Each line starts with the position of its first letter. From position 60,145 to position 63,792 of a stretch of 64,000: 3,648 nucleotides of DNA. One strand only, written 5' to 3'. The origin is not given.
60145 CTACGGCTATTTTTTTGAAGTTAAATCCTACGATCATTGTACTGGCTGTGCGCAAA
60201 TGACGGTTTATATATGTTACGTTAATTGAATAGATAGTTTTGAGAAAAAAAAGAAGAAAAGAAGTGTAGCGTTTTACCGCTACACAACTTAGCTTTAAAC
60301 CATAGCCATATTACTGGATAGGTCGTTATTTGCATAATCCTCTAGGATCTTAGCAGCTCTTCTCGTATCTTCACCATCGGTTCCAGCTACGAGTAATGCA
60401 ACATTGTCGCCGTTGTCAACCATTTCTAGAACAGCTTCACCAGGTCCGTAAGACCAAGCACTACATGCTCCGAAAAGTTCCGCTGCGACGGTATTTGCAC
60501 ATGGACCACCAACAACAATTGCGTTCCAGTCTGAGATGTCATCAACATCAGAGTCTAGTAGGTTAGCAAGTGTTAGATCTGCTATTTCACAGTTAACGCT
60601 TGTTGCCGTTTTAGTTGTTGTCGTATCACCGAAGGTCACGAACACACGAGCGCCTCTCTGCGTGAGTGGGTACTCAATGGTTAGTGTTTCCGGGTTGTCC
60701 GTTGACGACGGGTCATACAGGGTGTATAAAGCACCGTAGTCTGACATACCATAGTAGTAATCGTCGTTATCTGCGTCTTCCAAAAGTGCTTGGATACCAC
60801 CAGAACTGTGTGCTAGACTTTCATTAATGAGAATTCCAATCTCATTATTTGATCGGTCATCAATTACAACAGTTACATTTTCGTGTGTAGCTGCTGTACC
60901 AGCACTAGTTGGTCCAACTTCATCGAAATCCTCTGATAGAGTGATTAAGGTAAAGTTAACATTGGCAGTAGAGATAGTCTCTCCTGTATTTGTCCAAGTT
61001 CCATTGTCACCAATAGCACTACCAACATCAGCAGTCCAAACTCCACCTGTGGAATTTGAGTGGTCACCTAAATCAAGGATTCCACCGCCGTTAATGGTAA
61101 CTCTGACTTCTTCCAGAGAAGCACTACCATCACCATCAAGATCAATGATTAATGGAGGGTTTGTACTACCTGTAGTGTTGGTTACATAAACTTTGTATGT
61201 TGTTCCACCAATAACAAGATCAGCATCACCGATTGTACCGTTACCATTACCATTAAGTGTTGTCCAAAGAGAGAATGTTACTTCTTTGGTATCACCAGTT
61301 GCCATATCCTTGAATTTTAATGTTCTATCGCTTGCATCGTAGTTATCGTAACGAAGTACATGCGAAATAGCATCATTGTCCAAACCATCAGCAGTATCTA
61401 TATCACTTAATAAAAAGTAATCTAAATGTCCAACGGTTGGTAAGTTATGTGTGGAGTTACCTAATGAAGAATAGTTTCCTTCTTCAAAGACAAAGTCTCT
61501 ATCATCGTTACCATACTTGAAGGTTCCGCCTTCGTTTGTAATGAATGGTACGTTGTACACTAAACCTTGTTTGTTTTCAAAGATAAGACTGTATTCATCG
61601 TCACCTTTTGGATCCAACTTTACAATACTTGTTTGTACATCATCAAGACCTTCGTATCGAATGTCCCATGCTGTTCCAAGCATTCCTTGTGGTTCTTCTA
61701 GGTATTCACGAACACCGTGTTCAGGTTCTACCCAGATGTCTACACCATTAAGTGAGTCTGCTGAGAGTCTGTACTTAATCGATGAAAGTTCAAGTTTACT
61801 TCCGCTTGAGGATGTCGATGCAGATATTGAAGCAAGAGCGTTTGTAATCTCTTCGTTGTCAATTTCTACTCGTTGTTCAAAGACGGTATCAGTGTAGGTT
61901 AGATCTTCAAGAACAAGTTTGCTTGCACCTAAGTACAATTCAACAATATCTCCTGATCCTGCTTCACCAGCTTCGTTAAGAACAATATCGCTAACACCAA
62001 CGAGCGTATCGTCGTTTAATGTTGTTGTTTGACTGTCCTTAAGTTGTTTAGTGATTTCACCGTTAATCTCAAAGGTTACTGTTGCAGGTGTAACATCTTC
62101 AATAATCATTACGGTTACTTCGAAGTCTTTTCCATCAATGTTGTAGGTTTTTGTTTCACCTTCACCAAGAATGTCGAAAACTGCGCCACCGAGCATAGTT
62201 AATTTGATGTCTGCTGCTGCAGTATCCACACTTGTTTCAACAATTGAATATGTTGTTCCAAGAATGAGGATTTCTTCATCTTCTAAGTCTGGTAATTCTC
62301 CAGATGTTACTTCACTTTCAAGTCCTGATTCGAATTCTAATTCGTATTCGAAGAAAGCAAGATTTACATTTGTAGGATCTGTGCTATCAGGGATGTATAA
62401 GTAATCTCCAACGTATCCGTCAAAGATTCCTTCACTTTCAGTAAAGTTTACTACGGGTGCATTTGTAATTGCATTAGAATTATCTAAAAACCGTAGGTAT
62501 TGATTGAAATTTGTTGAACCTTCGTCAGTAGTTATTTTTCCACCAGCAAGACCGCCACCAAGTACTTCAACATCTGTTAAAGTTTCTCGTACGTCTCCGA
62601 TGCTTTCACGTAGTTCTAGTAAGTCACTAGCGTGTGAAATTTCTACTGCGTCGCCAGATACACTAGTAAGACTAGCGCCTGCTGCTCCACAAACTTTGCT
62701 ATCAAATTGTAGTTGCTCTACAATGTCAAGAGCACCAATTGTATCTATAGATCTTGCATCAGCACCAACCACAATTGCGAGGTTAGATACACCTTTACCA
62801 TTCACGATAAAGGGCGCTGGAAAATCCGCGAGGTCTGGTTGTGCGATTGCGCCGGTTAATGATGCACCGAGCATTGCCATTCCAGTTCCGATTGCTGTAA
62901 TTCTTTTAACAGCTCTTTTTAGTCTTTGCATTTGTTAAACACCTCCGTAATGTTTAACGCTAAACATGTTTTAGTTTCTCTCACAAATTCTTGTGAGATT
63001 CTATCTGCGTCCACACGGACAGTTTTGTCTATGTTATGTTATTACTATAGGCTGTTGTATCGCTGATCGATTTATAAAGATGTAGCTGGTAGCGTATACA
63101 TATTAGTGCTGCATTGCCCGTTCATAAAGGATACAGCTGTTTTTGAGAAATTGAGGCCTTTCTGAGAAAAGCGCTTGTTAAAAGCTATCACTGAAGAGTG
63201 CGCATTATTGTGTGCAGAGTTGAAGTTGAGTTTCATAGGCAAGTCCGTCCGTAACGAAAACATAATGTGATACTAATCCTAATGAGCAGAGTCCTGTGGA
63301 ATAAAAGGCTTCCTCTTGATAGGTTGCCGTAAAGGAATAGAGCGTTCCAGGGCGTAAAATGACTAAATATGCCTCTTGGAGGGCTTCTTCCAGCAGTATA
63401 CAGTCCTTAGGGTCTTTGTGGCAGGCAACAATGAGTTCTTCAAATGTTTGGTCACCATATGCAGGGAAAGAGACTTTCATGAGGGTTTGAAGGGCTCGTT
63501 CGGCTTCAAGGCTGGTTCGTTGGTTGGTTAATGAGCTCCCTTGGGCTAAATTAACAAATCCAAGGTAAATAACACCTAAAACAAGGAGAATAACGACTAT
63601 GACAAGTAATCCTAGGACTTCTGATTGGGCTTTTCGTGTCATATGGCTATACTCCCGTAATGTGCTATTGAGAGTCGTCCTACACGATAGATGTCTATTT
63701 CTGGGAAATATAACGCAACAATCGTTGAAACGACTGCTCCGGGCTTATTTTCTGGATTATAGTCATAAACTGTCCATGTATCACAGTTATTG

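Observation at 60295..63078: Methanococcus-type S-layer gene with long structured leader next to the glycosylation locus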

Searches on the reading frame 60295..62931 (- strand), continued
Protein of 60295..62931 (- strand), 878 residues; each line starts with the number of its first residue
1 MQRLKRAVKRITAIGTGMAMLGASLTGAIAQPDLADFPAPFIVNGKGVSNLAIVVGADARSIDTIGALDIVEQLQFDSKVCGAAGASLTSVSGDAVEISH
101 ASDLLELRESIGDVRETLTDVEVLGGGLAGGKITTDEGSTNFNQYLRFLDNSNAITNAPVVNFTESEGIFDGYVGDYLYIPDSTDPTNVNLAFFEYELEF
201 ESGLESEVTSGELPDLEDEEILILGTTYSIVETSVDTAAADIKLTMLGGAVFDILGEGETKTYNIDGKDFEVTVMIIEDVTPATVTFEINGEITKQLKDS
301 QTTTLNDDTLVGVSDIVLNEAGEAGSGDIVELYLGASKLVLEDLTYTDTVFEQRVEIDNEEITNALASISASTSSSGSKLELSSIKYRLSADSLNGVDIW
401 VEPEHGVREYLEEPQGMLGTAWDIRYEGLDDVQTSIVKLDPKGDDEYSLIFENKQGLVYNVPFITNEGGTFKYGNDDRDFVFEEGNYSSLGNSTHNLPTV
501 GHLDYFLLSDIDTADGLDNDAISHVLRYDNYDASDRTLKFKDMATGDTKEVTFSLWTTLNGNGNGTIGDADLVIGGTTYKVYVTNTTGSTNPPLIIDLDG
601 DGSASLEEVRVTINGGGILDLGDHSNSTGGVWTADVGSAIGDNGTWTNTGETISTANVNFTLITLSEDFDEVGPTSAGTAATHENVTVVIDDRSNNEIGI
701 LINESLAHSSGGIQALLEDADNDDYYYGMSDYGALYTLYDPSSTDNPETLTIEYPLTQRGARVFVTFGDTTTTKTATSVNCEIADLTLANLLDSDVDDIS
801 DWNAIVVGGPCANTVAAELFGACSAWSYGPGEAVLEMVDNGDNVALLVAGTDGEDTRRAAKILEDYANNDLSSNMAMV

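Call 79: search_protein_families(library=ncbifam, proteins=[L083:257-778:+, L083:775-1779:+, L083:1779-2318:+], max_evalue=0.1)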
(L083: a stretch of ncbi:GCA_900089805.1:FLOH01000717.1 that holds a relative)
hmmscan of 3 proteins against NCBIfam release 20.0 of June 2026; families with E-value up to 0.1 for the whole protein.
L083:257-778:+ (173 aa): 0 families

L083:775-1779:+ (334 aa): 1 family
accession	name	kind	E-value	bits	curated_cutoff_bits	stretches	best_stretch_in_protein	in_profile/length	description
NF042927.1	capsid_Caudo_2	equivalog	0.035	13.1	80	1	258-324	100-168/280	HK97-fold major capsid protein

L083:1779-2318:+ (179 aa): 1 family
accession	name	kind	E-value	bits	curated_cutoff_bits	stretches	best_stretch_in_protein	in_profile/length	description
NF042931.1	SAG1386_EF1546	equivalog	0.054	13.6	80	1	10-49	30-69/158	SAG1386/EF1546 family surface-associated protein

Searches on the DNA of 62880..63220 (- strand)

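Call 78: search_rna_families(source=window, start=62880, end=63220, threshold=evalue, max_evalue=10)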
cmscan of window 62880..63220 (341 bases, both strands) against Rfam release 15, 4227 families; matches with E-value up to 10: 2.
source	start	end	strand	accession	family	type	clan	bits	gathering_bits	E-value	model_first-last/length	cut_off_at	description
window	62930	62997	-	RF03162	TD-2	Gene; sRNA;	CL00124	16.4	48.7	6.7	1-98/98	no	TD-2 RNA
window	63195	63220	+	RF00704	MIR397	Gene; miRNA;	-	14.3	55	8.2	1-26/117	3'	MIR397 microRNA precursor family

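Call 89: build_rna_model(alignment_id=A2, structure=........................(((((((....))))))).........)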
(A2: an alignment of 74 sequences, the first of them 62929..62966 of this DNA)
Model R1 built from alignment A2 (74 sequences, 51 columns); structure: as given.
model positions 38; base pairs 7; branch points 0; effective number of sequences 74; information 0.658 bits per position. Calibrated on 0.2 Mb of random sequence (short: E-values are rough).
structure used (alignment columns):
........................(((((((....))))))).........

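Call 90: search_with_rna_model(model_id=R1, source=window, max_evalue=10, filters=off)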
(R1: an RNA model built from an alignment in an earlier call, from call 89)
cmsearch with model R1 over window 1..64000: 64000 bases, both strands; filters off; matches with E-value up to 10: 29.
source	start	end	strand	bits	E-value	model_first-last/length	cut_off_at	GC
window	62929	62966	-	22.3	0.011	1-38/38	no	0.34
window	50484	50521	+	15.7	0.42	1-38/38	no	0.24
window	57587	57624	-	13.4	1.5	1-38/38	no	0.32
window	44511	44544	+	13.2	1.7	1-38/38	no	0.18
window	32701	32736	-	13.2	1.7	1-38/38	no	0.33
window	5483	5517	-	12.6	2.4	1-38/38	no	0.37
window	57886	57934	+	12.5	2.6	1-38/38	no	0.35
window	55111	55147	+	11.9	3.5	1-38/38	no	0.32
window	41543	41577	+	11.8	3.8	1-38/38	no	0.2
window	8443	8479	+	11.7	4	1-38/38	no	0.16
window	295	334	+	11.5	4.4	1-38/38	no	0.28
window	49607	49650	-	11.5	4.5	1-38/38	no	0.27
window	35579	35626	-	11.3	5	1-38/38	no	0.23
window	45315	45361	+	11.2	5.3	1-38/38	no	0.32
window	6539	6578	+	11.1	5.7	1-38/38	no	0.28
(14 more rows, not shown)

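Call 92: search_with_rna_model(model_id=R1, sources=[L002, L003, L004, L005, L006, L007, L008, L009, L010, L011, L012, L013, L014, L015, L016, L017, L018, L019, L020, L021, L022, L023, L024, L025, L026, L027, L028, L029, L030, L031, L032, L033, L034, L035, L036, L037, L038, L039, L040, L041, L042, L043, L044, L045, L046, L047, L048, L049, L050, L051, L052, L053, L054, L055, L056, L057, L058, L059, L060, L061, L062, L063, L064, L065, L067, L068, L069, L070, L071, L072, L073, L074, L075, L076, L077, L078, L079, L080], max_evalue=0.05)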
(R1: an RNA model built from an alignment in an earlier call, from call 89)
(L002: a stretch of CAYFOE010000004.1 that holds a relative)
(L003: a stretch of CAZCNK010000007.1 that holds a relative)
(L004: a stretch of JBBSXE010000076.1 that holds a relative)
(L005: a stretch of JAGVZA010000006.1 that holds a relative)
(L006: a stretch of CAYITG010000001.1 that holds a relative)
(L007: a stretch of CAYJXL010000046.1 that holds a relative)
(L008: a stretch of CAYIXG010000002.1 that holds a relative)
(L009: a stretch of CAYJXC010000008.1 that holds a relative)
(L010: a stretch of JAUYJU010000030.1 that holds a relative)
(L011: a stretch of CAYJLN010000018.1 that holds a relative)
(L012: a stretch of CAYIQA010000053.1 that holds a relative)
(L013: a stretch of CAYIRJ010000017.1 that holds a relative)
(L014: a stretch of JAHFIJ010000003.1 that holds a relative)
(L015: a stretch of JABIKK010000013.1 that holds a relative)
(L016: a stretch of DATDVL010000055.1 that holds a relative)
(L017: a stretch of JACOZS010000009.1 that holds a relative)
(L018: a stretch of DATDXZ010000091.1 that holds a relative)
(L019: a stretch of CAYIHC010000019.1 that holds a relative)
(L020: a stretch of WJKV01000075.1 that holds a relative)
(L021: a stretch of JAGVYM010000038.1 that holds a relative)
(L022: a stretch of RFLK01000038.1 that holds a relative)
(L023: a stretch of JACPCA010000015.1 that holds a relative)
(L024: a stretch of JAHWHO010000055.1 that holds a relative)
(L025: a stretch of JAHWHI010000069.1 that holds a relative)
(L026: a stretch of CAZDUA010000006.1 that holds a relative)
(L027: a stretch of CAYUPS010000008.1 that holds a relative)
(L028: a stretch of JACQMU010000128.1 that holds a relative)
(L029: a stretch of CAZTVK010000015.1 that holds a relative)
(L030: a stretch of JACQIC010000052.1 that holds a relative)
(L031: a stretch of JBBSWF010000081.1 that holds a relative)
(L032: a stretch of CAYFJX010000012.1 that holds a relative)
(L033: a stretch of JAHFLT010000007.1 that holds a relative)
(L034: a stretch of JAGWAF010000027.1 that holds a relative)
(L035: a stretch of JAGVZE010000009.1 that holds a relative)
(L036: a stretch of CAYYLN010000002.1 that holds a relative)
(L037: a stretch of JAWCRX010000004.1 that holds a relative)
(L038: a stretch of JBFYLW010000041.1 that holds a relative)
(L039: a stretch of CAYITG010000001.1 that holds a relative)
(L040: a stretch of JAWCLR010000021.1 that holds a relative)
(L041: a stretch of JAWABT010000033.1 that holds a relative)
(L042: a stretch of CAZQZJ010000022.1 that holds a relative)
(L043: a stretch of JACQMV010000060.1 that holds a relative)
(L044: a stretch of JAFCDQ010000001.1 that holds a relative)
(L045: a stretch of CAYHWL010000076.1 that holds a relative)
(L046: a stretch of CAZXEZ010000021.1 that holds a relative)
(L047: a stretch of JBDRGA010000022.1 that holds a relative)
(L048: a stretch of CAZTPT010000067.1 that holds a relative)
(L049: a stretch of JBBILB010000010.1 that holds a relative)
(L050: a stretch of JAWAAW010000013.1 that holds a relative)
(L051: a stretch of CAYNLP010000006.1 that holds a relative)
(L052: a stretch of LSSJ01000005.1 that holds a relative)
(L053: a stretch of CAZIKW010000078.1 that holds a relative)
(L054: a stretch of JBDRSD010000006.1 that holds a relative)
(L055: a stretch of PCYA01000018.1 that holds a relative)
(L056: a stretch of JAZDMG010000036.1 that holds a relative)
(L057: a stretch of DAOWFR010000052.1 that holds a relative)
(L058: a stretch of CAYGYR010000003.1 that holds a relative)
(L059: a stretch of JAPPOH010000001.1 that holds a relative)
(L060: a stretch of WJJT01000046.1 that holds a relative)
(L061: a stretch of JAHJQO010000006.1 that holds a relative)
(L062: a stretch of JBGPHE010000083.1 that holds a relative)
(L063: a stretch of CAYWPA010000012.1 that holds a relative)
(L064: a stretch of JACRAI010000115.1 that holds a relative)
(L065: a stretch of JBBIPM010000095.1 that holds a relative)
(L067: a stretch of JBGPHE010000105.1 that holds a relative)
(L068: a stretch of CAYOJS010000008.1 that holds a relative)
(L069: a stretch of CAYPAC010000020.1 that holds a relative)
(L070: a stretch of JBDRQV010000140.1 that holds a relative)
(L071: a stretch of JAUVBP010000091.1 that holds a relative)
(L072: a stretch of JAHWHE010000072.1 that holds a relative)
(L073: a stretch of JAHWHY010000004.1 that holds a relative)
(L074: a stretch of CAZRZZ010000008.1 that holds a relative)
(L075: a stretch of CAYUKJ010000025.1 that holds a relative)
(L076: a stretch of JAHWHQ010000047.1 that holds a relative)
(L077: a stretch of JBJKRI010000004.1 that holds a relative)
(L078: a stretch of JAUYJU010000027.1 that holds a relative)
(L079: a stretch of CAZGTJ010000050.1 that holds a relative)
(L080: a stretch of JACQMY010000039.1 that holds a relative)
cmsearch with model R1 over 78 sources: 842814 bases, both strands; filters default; matches with E-value up to 0.05: 47.
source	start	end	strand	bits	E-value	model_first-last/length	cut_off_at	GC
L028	2562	2599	+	40.4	5.3e-06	1-38/38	no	0.32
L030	4808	4845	+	40.2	6.1e-06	1-38/38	no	0.29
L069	5948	5985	+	38.2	1.8e-05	1-38/38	no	0.32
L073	5960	5997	+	37.7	2.4e-05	1-38/38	no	0.34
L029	5954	5991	+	36.9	3.7e-05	1-38/38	no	0.34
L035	5954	5991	+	36.5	4.8e-05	1-38/38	no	0.39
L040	5969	6006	+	35.6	7.6e-05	1-38/38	no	0.34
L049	5969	6006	+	35.6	7.6e-05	1-38/38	no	0.34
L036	5954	5991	+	35.6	7.9e-05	1-38/38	no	0.37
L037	5969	6006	+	35.1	0.0001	1-38/38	no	0.34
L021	5954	5991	+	34.8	0.00012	1-38/38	no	0.37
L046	5960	5997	+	34.6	0.00013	1-38/38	no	0.37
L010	5966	6003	+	34.5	0.00015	1-38/38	no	0.39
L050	5969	6006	+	34.2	0.00017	1-38/38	no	0.34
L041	3588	3625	+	33.7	0.00022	1-38/38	no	0.39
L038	5957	5992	+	33.6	0.00024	1-38/38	no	0.36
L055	5963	6000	+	33.4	0.00027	1-38/38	no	0.39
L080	5954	5991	+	33.3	0.00028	1-38/38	no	0.39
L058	5969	6006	+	33.2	0.0003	1-38/38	no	0.39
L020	3235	3272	+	33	0.00034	1-38/38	no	0.32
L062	1994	2031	+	32.9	0.00035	1-38/38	no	0.39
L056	5961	5998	+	32.8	0.00038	1-38/38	no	0.34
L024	5957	5992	+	32.7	0.00041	1-38/38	no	0.36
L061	5963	5997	+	32.5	0.00045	1-38/38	no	0.31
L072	5968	6005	+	32.5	0.00046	1-38/38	no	0.32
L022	3215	3252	+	32.3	0.00049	1-38/38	no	0.39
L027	5948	5985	+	32.1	0.00055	1-38/38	no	0.39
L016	5966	6003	+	31.8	0.00065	1-38/38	no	0.34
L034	5969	6006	+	30.9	0.0011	1-38/38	no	0.37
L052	5969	6006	+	30.1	0.0017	1-38/38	no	0.32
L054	140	175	+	29.6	0.0023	1-38/38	no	0.39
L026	2595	2632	+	29.6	0.0023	1-38/38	no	0.34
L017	1594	1630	+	29.3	0.0027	1-38/38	no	0.22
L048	109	143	+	29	0.0031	1-38/38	no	0.37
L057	5963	5997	+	28.6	0.004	1-38/38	no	0.34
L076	5963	6000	+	27.9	0.006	1-38/38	no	0.37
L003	5966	6003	+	27.7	0.0067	1-38/38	no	0.29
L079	2112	2149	+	27.4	0.0079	1-38/38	no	0.29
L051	642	676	+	26.3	0.014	1-38/38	no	0.34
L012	768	804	+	26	0.017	1-38/38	no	0.32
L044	5970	6006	+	25.4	0.024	1-38/38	no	0.3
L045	757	794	+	25.1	0.028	1-38/38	no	0.37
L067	1129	1166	+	25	0.03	1-38/38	no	0.42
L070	371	407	+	24.4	0.041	1-38/38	no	0.35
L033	5961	5998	+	24.4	0.042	1-38/38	no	0.34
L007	3208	3242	+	24.2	0.046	1-38/38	no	0.34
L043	5274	5311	+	24.2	0.046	1-38/38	no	0.37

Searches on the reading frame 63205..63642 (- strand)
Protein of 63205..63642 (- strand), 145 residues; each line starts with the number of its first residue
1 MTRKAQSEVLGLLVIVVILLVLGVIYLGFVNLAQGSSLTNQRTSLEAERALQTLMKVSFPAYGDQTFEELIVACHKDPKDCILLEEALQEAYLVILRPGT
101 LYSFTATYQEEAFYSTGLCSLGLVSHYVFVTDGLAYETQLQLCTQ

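Call 36: search_protein_families(library=pfam, proteins=[window:63205-63642:-], max_evalue=0.01)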
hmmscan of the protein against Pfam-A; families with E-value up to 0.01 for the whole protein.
window:63205-63642:- (145 aa): 0 families

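Call 79: search_protein_families(library=ncbifam, proteins=[window:63205-63642:-], max_evalue=0.1)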
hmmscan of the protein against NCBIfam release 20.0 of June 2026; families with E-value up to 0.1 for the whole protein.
window:63205-63642:- (145 aa): 2 families
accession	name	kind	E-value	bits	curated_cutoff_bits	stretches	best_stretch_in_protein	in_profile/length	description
TIGR02537.2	arch_flag_Nterm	domain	0.0092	15.5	20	1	3-31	2-30/33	archaellin/type IV pilin N-terminal domain-containing protein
TIGR00667.1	aat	equivalog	0.046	13.2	143.55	1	42-118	37-112/193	leucyl/phenylalanyl-tRNA--protein transferase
